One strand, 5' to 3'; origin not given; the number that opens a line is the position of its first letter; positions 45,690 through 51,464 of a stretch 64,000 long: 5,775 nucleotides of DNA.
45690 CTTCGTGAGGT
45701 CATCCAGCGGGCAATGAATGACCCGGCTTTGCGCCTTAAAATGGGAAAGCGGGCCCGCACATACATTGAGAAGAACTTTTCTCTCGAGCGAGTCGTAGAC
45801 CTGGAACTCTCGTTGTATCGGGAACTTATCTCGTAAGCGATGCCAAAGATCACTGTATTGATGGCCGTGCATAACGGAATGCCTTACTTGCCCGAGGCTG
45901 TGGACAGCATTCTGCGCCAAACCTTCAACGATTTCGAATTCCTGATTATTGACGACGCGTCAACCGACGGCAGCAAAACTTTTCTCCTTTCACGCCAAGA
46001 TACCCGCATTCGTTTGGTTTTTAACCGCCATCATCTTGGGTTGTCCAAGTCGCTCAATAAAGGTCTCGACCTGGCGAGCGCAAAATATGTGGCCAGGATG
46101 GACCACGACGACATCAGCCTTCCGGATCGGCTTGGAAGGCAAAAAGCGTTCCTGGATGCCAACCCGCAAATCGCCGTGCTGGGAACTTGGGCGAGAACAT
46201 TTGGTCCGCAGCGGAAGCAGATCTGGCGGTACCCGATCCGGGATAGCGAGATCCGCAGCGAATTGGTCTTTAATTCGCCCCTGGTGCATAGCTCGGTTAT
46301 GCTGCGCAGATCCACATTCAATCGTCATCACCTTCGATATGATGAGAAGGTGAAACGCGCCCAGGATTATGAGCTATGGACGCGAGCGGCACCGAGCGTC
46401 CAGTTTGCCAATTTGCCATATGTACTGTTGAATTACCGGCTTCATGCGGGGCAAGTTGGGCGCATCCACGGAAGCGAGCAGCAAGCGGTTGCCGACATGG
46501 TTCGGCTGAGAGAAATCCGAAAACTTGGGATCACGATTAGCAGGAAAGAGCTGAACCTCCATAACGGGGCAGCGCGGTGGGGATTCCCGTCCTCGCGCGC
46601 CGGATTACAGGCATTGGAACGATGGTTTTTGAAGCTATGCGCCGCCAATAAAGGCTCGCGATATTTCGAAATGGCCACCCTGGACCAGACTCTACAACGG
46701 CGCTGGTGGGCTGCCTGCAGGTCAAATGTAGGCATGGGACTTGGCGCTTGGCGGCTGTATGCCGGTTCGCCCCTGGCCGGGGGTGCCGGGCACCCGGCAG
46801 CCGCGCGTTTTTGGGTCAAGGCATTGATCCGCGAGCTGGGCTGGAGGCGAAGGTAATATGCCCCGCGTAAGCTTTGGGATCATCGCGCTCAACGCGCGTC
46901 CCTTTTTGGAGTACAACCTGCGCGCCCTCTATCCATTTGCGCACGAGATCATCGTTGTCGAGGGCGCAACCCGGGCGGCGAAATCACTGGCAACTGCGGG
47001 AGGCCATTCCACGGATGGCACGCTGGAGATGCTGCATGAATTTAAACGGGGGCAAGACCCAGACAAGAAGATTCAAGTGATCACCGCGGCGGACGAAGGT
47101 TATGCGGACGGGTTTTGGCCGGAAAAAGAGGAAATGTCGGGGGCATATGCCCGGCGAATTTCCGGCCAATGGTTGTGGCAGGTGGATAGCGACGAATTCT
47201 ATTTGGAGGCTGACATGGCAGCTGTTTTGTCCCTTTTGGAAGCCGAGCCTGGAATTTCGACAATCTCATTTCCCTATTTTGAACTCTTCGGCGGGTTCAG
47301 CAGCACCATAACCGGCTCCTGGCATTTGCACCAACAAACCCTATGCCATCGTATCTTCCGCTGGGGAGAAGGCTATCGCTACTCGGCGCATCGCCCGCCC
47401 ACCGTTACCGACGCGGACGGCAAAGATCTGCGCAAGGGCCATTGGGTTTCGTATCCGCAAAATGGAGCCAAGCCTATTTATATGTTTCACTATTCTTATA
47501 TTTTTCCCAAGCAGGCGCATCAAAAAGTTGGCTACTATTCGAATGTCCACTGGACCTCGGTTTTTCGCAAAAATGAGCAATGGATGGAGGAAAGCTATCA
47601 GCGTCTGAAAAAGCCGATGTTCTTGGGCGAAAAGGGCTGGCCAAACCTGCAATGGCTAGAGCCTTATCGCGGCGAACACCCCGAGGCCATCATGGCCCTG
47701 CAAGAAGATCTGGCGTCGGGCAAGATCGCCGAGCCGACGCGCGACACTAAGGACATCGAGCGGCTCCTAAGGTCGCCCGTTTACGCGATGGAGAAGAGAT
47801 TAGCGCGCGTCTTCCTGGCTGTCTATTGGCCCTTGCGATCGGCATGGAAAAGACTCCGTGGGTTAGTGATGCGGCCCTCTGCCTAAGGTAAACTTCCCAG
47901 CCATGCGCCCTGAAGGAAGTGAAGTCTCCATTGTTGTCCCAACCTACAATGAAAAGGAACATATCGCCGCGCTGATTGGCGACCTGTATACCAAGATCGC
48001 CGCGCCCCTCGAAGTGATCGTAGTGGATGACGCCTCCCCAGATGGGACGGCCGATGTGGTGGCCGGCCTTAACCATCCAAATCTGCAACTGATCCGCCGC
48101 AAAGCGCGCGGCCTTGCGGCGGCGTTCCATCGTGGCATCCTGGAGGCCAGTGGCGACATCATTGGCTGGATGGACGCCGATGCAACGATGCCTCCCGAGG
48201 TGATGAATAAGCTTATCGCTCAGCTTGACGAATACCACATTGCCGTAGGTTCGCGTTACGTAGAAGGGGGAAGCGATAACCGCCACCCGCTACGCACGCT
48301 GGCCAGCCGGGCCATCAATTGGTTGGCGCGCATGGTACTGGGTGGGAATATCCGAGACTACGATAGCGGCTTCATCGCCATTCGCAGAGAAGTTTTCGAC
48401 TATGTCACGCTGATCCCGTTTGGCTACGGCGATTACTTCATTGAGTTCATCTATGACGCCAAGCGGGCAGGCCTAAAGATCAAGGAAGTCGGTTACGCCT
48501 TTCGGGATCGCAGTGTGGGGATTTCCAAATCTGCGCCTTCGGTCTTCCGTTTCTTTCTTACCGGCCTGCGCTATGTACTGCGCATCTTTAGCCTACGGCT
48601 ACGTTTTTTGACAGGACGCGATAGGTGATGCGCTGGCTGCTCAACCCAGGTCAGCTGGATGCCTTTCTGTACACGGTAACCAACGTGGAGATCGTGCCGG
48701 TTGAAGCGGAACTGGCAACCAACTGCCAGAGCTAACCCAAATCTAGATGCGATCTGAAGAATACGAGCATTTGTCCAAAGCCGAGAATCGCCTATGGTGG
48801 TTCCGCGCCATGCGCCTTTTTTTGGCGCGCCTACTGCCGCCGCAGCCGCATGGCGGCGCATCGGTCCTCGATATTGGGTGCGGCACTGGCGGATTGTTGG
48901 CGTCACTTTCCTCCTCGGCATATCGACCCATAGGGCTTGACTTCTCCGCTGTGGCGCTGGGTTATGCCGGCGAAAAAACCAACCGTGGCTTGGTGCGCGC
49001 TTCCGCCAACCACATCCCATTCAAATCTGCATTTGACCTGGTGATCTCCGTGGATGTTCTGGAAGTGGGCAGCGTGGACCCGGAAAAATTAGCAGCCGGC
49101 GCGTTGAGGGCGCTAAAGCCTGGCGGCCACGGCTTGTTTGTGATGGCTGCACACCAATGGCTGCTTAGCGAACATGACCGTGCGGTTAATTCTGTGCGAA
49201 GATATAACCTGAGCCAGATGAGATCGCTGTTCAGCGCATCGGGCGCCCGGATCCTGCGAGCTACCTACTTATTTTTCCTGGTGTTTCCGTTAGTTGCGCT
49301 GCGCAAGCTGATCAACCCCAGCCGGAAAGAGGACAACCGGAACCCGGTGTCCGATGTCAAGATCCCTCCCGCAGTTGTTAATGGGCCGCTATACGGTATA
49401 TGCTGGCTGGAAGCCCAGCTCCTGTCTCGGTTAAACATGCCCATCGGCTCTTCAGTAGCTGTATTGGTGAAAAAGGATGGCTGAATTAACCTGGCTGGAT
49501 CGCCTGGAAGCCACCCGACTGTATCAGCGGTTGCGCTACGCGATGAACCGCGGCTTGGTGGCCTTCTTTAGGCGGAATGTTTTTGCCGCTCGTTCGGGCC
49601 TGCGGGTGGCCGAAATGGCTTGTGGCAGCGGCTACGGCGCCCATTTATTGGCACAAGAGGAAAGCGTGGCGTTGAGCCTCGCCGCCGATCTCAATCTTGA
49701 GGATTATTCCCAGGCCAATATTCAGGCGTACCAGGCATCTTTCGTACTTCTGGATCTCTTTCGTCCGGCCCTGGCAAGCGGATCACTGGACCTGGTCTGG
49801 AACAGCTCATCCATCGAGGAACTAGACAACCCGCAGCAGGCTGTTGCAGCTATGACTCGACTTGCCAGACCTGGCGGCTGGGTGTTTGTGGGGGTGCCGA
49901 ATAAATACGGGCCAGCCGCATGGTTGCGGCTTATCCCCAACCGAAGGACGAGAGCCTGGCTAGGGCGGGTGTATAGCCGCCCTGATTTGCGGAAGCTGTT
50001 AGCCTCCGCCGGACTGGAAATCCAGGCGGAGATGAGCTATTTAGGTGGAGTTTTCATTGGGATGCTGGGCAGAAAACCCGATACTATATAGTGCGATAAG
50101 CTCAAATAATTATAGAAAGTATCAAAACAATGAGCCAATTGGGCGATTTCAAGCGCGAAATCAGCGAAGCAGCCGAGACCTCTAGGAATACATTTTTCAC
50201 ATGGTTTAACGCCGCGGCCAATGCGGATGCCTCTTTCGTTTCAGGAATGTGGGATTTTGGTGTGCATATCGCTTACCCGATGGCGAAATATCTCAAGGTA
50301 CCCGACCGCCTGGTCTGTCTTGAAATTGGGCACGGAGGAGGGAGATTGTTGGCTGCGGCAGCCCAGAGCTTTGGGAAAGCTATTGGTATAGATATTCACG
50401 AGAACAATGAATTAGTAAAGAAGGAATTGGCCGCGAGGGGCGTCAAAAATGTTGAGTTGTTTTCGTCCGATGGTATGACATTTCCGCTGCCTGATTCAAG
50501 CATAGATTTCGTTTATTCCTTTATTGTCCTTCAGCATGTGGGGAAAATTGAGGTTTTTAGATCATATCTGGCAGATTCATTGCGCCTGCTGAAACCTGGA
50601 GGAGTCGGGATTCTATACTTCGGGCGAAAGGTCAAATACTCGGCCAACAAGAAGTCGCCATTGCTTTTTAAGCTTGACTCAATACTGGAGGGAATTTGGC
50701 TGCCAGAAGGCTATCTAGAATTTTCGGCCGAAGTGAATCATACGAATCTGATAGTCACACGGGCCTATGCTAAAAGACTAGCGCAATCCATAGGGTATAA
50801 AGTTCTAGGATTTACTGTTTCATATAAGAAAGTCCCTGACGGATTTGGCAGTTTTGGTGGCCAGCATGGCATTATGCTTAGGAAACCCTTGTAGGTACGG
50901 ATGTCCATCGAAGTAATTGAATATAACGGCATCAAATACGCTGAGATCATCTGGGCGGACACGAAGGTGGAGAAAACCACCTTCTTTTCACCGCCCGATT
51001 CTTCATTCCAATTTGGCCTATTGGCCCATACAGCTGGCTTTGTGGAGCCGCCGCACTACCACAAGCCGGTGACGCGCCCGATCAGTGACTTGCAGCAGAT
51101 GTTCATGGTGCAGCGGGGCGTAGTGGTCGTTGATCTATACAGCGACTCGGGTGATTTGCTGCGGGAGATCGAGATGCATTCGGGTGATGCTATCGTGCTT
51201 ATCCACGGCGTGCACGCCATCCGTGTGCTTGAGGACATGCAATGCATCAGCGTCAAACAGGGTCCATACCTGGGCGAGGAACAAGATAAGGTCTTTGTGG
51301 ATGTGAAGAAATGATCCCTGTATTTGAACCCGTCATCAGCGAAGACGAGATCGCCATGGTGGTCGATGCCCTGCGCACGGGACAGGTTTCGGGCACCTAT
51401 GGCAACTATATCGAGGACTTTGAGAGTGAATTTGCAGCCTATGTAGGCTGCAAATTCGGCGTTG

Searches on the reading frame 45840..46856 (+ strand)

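Call 6: search_protein_families(library=pfam, proteins=[window:45840-46856:+])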
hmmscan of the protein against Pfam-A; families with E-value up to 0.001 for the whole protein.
window:45840-46856:+ (338 aa): 3 families
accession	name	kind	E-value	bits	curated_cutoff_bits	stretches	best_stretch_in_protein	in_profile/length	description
PF00535.33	Glycos_transf_2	-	1.5e-27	97.1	23.3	1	5-155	1-158/168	Glycosyl transferase family 2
PF10111.15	Glyco_tranf_2_2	-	1.8e-10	41.2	27.3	1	8-207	6-223/276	Glycosyltransferase like family 2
PF13641.12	Glyco_tranf_2_3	-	6.6e-06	26.7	27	1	2-119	1-124/230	Glycosyltransferase like family 2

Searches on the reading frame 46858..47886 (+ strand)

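Call 6: search_protein_families(library=pfam, proteins=[window:46858-47886:+])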
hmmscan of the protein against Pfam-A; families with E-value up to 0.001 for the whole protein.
window:46858-47886:+ (342 aa): 0 families

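Call 46: search_protein_families(library=pfam, max_evalue=5, proteins=[window:46858-47886:+])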
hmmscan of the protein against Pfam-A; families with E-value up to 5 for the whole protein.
window:46858-47886:+ (342 aa): 2 families
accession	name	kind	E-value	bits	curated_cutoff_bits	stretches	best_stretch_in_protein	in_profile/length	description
PF13704.12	Glyco_tranf_2_4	-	0.0019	19.1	27.5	1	49-120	27-89/98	Glycosyl transferase family 2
PF00535.33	Glycos_transf_2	-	0.037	14.4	23.3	1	51-142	37-119/168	Glycosyl transferase family 2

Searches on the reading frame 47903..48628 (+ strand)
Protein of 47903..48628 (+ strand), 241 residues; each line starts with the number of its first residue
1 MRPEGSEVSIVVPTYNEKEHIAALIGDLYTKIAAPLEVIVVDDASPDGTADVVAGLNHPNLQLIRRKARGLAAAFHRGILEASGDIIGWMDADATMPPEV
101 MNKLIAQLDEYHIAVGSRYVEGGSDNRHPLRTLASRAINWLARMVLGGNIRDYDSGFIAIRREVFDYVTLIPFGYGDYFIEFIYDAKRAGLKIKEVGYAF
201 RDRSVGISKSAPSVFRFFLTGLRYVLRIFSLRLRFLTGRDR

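Call 6: search_protein_families(library=pfam, proteins=[window:47903-48628:+])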
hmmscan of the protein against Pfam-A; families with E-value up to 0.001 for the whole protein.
window:47903-48628:+ (241 aa): 3 families
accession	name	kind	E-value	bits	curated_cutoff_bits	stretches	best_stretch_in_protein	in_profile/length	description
PF00535.33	Glycos_transf_2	-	4.2e-32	111.8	23.3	1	9-166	1-165/168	Glycosyl transferase family 2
PF13641.12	Glyco_tranf_2_3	-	7.3e-08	33.1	27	1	8-193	3-201/230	Glycosyltransferase like family 2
PF10111.15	Glyco_tranf_2_2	-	3.6e-07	30.4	27.3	1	9-105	1-103/276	Glycosyltransferase like family 2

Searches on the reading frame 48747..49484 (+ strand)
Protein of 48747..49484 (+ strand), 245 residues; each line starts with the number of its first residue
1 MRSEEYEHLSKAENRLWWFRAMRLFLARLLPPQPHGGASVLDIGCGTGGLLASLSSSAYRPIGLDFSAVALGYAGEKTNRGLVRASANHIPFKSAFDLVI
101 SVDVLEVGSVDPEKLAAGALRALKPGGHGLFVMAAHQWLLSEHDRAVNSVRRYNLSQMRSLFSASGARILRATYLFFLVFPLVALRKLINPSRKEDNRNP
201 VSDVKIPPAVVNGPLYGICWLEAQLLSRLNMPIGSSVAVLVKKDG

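Call 7: search_protein_families(library=pfam, proteins=[window:48747-49484:+])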
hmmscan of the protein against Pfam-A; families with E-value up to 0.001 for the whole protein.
window:48747-49484:+ (245 aa): 6 families
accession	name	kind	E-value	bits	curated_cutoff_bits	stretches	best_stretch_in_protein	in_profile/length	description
PF08241.18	Methyltransf_11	-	9.7e-16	58.6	21.2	1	41-129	1-93/95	Methyltransferase domain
PF13649.12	Methyltransf_25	-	1.6e-14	54.8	27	1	40-127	1-97/97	Methyltransferase domain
PF13489.12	Methyltransf_23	-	7.8e-14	52.2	27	1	19-150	6-132/164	Methyltransferase domain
PF13847.12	Methyltransf_31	-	1.2e-10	41.7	27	1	35-140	2-119/145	Methyltransferase domain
PF08242.18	Methyltransf_12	-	9.5e-10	39.5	30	1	41-128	1-97/98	Methyltransferase domain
PF01209.24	Ubie_methyltran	-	0.00038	20.3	20.1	1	35-162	46-181/233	ubiE/COQ5 methyltransferase family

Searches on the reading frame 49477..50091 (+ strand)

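Call 7: search_protein_families(library=pfam, proteins=[window:49477-50091:+])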
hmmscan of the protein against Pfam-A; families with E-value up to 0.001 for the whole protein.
window:49477-50091:+ (204 aa): 4 families
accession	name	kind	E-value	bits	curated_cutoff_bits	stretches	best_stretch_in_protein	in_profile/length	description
PF08241.18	Methyltransf_11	-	4.1e-11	43.8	21.2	1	46-138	2-95/95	Methyltransferase domain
PF13489.12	Methyltransf_23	-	4.3e-11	43.2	27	1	25-183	7-162/164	Methyltransferase domain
PF13649.12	Methyltransf_25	-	2.7e-07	31.6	27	1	44-134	1-97/97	Methyltransferase domain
PF08242.18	Methyltransf_12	-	2.1e-06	28.8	30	1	46-136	2-98/98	Methyltransferase domain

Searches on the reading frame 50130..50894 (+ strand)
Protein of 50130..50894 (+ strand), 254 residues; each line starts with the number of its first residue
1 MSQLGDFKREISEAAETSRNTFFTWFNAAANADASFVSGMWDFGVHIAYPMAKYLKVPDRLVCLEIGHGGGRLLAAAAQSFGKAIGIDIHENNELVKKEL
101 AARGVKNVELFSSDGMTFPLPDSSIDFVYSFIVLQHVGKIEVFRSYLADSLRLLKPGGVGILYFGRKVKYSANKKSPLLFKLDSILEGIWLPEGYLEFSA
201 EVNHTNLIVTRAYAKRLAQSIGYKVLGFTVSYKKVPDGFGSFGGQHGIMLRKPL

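Call 7: search_protein_families(library=pfam, proteins=[window:50130-50894:+])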
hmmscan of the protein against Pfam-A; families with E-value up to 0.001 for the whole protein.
window:50130-50894:+ (254 aa): 7 families
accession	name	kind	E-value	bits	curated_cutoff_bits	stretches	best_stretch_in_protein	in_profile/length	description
PF08241.18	Methyltransf_11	-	6.1e-15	56.1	21.2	1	64-160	1-93/95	Methyltransferase domain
PF13649.12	Methyltransf_25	-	8.4e-14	52.5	27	1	64-158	2-97/97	Methyltransferase domain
PF08242.18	Methyltransf_12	-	3.2e-09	37.9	30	1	64-159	1-97/98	Methyltransferase domain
PF13489.12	Methyltransf_23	-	1.2e-06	28.8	27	1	59-159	22-113/164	Methyltransferase domain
PF02353.26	CMAS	-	4.4e-05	23.4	27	1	63-202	66-201/273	Mycolic acid cyclopropane synthetase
PF01209.24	Ubie_methyltran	-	9e-05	22.4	20.1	1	74-159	65-148/233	ubiE/COQ5 methyltransferase family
PF02390.23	Methyltransf_4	-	0.0002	21.3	24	1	60-118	2-63/173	Putative methyltransferase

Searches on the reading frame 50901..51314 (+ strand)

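Call 7: search_protein_families(library=pfam, proteins=[window:50901-51314:+])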
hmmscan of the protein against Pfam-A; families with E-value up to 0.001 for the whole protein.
window:50901-51314:+ (137 aa): 0 families

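Call 9: search_protein_families(library=ncbifam, proteins=[window:50901-51314:+], max_evalue=0.00001)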
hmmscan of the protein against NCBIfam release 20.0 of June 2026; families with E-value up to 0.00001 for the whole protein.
window:50901-51314:+ (137 aa): 1 family
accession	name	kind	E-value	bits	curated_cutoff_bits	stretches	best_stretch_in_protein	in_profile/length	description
TIGR04366.1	cupin_WbuC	subfamily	7.9e-06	25.8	42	1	37-130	35-126/132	WbuC family cupin fold metalloprotein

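Call 46: search_protein_families(library=pfam, max_evalue=5, proteins=[window:50901-51314:+])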
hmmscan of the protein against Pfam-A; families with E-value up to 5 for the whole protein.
window:50901-51314:+ (137 aa): 1 family
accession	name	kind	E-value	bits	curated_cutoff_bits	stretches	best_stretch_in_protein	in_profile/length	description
PF04962.18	KduI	-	0.06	13.1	23.9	1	50-109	168-232/262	KduI/IolB family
